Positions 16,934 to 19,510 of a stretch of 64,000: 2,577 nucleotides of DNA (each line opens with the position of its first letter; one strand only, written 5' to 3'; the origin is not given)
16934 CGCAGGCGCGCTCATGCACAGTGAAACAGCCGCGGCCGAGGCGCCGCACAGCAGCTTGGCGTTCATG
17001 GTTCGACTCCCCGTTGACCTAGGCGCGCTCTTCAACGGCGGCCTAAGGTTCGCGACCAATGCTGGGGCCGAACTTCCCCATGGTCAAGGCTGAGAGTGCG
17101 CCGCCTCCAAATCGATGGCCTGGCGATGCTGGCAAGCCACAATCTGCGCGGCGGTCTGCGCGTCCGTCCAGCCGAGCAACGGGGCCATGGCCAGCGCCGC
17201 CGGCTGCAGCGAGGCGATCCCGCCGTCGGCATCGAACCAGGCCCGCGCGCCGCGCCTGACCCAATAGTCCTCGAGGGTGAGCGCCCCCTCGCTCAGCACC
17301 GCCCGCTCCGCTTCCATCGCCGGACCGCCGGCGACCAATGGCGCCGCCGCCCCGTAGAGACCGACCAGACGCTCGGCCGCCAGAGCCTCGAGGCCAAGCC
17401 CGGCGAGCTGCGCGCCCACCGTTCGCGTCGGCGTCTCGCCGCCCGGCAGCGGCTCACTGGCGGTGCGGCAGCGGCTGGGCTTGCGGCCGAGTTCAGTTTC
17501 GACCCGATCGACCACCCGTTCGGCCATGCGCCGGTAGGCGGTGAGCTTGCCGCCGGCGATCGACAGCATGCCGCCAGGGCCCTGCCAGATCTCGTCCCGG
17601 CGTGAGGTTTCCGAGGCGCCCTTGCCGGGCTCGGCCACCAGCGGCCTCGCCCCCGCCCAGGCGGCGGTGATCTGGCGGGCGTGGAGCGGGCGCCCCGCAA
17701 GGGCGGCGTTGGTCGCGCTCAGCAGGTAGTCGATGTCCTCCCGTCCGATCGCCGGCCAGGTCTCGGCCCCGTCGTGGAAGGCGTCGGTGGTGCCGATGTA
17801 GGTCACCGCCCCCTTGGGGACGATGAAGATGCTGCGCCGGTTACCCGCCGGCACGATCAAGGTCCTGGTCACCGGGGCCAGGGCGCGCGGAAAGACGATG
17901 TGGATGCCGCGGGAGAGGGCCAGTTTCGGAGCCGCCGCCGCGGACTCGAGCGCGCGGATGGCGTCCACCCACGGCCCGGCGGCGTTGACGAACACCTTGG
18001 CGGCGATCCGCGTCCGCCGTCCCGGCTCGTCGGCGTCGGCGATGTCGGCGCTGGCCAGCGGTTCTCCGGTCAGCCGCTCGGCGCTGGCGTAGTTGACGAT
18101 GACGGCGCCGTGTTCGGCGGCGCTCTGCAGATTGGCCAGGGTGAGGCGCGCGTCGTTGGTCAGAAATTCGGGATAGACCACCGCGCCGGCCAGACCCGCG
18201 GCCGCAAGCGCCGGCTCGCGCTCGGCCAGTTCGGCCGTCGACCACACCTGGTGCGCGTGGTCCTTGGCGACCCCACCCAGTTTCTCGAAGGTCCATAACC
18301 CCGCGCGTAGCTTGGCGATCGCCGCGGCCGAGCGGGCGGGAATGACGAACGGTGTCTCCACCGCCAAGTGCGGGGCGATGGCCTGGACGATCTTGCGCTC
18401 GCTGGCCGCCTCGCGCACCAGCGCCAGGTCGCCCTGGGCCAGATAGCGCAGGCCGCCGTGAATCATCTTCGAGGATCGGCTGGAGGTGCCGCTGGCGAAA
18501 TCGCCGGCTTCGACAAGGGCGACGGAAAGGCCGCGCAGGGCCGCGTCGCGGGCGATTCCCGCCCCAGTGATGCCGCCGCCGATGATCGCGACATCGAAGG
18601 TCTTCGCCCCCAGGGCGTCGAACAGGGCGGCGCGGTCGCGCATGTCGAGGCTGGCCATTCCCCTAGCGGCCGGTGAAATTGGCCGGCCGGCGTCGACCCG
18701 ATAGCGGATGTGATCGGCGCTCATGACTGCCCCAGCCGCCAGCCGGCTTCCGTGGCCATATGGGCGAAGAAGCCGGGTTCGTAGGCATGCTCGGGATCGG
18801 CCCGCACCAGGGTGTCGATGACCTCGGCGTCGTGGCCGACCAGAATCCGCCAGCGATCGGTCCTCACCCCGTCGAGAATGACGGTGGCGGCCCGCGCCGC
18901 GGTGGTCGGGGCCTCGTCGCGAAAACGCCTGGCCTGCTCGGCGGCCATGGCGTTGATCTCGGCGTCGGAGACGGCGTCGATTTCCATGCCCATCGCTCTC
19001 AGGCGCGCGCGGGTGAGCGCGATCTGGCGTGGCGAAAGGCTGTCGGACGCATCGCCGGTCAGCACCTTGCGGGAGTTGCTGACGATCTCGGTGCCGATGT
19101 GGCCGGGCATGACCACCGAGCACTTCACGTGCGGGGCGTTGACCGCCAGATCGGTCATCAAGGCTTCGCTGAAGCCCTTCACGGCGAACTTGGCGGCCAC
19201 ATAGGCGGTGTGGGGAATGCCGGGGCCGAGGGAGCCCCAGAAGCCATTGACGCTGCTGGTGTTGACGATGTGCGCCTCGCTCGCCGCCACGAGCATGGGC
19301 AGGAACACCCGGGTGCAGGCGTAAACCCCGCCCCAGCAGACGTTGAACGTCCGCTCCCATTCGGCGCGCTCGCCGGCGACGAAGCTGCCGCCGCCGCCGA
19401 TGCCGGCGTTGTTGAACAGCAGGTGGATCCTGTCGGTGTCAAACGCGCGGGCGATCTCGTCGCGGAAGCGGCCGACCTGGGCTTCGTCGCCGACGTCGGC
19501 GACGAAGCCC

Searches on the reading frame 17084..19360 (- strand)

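Call 18: search_protein_families(library=pfam, proteins=[window:17084-19360:-], max_evalue=0.00001)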
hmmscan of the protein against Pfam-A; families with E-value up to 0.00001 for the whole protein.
window:17084-19360:- (758 aa): 2 families
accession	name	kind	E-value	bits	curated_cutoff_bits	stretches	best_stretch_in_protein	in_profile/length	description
PF01266.30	DAO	-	1.8e-51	176.2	27.9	1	256-610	1-353/353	FAD dependent oxidoreductase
PF16901.10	DAO_C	-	4e-11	43.3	31.4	1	631-735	1-125/126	C-terminal domain of alpha-glycerophosphate oxidase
